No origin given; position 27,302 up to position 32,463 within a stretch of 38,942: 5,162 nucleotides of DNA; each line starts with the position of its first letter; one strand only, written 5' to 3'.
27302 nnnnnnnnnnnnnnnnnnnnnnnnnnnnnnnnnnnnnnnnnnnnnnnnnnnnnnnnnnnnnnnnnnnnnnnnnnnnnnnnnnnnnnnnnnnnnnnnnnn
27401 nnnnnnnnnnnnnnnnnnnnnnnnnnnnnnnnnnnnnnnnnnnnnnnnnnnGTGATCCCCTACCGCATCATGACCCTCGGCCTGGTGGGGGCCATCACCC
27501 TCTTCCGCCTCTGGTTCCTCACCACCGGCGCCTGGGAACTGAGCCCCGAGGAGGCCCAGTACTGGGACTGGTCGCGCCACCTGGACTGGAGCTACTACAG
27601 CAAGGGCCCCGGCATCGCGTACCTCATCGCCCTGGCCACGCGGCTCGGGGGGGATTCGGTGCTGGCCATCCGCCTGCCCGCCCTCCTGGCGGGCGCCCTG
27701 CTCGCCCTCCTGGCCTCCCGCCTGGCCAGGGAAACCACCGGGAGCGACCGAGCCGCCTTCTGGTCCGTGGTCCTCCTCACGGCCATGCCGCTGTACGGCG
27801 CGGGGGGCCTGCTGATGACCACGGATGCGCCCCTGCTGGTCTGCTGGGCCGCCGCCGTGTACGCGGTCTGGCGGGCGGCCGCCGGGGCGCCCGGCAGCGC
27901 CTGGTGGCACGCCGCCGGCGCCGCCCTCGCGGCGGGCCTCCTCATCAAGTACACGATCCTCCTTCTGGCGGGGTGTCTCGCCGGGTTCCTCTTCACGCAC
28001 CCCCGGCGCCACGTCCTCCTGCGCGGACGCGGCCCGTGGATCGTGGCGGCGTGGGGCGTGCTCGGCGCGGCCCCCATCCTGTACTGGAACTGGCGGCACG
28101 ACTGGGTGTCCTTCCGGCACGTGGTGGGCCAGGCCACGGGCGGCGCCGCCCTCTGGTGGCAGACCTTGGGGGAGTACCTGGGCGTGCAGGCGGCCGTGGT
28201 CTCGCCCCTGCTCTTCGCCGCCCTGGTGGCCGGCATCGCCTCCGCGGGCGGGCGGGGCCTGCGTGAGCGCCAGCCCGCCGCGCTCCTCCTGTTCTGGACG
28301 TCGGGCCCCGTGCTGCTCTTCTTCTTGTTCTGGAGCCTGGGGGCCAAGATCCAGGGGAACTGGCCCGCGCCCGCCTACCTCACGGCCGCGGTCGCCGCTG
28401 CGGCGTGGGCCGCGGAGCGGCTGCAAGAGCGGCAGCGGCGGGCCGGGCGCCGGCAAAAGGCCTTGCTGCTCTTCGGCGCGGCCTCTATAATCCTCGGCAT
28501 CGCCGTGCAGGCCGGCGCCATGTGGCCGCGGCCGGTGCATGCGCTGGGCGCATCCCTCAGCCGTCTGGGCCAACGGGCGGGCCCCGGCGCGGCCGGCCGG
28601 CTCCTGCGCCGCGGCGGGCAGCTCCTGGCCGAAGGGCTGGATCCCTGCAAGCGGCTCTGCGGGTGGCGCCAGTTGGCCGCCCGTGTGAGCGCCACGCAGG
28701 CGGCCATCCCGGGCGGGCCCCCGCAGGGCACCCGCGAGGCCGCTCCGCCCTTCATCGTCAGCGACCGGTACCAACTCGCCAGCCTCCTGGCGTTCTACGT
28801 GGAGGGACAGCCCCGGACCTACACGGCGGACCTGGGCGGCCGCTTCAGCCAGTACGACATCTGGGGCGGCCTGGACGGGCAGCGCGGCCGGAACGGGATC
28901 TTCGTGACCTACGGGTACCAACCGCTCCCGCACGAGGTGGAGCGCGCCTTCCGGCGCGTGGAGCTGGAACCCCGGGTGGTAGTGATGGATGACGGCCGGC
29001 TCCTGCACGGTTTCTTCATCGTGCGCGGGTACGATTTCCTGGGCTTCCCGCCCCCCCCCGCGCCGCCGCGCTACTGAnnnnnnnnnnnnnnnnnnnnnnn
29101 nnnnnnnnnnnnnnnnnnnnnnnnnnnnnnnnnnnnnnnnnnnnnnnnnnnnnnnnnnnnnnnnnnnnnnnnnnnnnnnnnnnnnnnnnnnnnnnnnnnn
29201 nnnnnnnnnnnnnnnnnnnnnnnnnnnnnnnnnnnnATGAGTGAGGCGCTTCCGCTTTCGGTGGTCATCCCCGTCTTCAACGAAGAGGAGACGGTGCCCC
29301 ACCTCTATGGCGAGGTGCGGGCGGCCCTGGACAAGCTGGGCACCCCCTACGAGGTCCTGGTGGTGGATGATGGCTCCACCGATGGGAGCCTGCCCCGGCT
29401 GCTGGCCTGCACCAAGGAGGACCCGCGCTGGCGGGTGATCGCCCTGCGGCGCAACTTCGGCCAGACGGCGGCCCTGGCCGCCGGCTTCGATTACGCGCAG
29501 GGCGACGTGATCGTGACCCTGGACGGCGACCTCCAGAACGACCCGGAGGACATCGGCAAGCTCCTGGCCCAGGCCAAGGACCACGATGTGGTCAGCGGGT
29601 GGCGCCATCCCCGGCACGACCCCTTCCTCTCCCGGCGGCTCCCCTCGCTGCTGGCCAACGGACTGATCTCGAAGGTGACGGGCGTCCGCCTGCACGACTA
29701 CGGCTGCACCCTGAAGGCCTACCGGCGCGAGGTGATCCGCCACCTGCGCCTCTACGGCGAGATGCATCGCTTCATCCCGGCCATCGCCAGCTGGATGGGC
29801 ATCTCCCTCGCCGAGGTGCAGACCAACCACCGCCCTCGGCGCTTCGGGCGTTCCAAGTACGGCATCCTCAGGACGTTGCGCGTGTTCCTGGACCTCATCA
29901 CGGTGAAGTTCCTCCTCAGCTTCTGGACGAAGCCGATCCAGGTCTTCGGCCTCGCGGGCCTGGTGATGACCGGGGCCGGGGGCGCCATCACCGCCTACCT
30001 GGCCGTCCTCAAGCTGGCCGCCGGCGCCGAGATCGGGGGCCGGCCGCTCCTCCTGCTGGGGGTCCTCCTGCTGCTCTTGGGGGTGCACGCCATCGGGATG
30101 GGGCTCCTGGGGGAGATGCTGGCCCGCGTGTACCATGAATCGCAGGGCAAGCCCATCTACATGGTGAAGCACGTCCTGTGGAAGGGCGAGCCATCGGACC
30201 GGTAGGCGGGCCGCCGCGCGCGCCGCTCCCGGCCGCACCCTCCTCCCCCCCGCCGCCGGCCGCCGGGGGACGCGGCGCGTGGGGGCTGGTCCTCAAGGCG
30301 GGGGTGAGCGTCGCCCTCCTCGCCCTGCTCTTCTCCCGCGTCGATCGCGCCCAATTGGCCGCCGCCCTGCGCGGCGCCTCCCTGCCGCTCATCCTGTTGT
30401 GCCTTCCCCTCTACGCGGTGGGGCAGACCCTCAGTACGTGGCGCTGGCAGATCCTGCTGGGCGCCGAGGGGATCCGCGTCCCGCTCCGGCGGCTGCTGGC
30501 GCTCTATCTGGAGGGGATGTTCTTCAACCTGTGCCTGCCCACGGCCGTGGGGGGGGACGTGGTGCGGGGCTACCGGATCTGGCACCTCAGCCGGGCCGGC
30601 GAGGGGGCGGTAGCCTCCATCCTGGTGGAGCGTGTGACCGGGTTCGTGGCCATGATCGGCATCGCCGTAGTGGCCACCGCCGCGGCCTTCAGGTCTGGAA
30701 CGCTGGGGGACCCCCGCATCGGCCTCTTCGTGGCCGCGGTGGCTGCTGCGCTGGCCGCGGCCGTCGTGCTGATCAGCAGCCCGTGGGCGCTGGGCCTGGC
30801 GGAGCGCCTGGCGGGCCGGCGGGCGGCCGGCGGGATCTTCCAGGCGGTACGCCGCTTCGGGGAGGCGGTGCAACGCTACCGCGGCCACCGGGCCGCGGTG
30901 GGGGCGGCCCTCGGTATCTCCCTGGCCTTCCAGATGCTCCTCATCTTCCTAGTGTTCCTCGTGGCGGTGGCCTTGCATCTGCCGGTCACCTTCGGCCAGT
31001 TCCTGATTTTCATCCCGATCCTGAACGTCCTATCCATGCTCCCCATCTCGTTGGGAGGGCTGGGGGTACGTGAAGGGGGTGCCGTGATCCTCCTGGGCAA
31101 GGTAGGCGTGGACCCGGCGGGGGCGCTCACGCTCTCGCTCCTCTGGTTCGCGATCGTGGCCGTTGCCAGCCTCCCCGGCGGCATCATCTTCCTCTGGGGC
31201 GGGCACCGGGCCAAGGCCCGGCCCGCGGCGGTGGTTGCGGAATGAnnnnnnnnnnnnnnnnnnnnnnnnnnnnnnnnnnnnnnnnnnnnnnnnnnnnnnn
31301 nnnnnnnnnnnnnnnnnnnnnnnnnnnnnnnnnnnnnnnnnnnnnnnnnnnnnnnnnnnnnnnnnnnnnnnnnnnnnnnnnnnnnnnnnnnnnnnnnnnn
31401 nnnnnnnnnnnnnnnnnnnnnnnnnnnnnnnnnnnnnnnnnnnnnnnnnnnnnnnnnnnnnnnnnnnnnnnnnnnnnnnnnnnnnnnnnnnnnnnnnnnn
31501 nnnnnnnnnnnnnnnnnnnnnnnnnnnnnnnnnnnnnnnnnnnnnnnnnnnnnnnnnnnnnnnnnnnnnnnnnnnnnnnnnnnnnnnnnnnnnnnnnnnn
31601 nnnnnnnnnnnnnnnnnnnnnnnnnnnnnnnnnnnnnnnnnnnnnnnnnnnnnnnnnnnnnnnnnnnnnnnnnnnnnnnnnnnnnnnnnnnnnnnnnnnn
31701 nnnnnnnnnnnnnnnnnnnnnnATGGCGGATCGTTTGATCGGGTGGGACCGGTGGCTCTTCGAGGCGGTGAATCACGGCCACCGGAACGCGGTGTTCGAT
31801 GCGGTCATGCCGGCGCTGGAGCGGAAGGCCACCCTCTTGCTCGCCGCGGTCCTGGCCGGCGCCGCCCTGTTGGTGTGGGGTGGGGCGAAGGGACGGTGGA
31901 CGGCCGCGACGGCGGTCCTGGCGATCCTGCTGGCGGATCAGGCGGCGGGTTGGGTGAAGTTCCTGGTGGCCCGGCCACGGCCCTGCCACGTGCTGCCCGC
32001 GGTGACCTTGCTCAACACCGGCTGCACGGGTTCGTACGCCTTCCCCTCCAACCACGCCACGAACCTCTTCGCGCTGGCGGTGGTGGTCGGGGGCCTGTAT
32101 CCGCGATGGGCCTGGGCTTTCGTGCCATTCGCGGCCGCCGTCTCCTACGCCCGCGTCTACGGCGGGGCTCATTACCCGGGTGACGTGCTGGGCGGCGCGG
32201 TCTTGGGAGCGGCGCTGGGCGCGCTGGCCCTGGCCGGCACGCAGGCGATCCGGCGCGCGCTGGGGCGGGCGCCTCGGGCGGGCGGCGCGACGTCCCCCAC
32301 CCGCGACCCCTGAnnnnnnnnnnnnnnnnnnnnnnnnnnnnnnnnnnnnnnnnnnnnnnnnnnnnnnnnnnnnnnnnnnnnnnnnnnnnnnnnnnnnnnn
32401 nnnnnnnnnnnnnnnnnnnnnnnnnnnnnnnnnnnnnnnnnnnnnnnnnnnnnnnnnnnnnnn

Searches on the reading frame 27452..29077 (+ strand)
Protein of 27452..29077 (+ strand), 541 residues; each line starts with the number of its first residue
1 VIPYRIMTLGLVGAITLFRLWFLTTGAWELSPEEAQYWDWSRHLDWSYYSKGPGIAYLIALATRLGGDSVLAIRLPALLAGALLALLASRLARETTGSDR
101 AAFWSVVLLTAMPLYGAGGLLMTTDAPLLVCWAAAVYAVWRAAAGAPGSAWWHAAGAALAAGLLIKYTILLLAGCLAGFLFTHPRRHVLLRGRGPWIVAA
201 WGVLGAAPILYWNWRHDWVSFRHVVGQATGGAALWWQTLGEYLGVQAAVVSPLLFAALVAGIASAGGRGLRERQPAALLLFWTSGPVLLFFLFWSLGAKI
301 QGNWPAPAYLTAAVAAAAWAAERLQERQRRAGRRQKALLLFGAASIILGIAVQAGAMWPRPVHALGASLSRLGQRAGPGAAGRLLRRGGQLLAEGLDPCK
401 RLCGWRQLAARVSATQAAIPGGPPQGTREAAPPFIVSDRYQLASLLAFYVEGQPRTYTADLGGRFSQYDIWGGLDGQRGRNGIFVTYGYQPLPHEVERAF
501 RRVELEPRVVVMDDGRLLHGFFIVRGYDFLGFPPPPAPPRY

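Call 32: search_protein_families(library=pfam, proteins=[window:27452-29077:+], max_evalue=0.001)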
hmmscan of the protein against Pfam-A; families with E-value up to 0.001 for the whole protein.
window:27452-29077:+ (541 aa): 2 families
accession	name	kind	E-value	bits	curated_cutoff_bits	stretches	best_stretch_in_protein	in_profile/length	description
PF13231.12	PMT_2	-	7.4e-29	101.5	26.1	1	51-212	2-160/160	Dolichyl-phosphate-mannose-protein mannosyltransferase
PF02366.24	PMT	-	2.1e-10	41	22.7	1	66-176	78-192/245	Dolichyl-phosphate-mannose-protein mannosyltransferase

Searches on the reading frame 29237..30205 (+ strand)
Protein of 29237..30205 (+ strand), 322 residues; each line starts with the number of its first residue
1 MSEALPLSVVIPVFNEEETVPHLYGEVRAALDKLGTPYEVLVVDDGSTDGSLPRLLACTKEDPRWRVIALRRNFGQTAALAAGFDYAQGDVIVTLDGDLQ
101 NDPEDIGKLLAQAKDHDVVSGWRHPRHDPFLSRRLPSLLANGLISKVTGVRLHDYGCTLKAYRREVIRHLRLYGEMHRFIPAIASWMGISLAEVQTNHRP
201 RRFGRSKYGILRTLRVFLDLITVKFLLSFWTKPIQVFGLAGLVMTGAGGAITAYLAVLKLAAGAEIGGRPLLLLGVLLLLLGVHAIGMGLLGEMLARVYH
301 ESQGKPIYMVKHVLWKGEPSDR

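Call 32: search_protein_families(library=pfam, proteins=[window:29237-30205:+], max_evalue=0.001)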
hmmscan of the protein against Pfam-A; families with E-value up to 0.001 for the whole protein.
window:29237-30205:+ (322 aa): 2 families
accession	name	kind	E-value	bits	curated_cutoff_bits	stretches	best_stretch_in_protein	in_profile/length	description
PF00535.33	Glycos_transf_2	-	7e-33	114.4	23.3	1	8-170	1-167/168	Glycosyl transferase family 2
PF10111.15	Glyco_tranf_2_2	-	2.9e-06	27.4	27.3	1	8-111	1-104/276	Glycosyltransferase like family 2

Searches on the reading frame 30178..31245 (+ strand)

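Call 32: search_protein_families(library=pfam, proteins=[window:30178-31245:+], max_evalue=0.001)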
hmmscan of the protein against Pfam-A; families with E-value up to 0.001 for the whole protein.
window:30178-31245:+ (355 aa): 1 family
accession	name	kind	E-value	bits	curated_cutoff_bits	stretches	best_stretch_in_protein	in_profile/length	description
PF03706.18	LPG_synthase_TM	-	4.6e-39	135.1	33.4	1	38-332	2-300/302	Lysylphosphatidylglycerol synthase TM region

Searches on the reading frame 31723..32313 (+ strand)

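Call 32: search_protein_families(library=pfam, proteins=[window:31723-32313:+], max_evalue=0.001)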
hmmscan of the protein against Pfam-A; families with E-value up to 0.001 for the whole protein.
window:31723-32313:+ (196 aa): 2 families
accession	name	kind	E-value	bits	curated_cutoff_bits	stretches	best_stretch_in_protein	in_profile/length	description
PF01569.27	PAP2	-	7.5e-21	74.7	27.2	1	63-174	4-126/130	PAP2 superfamily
PF14378.12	PAP2_3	-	9.5e-06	26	27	1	93-165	113-187/190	PAP2 superfamily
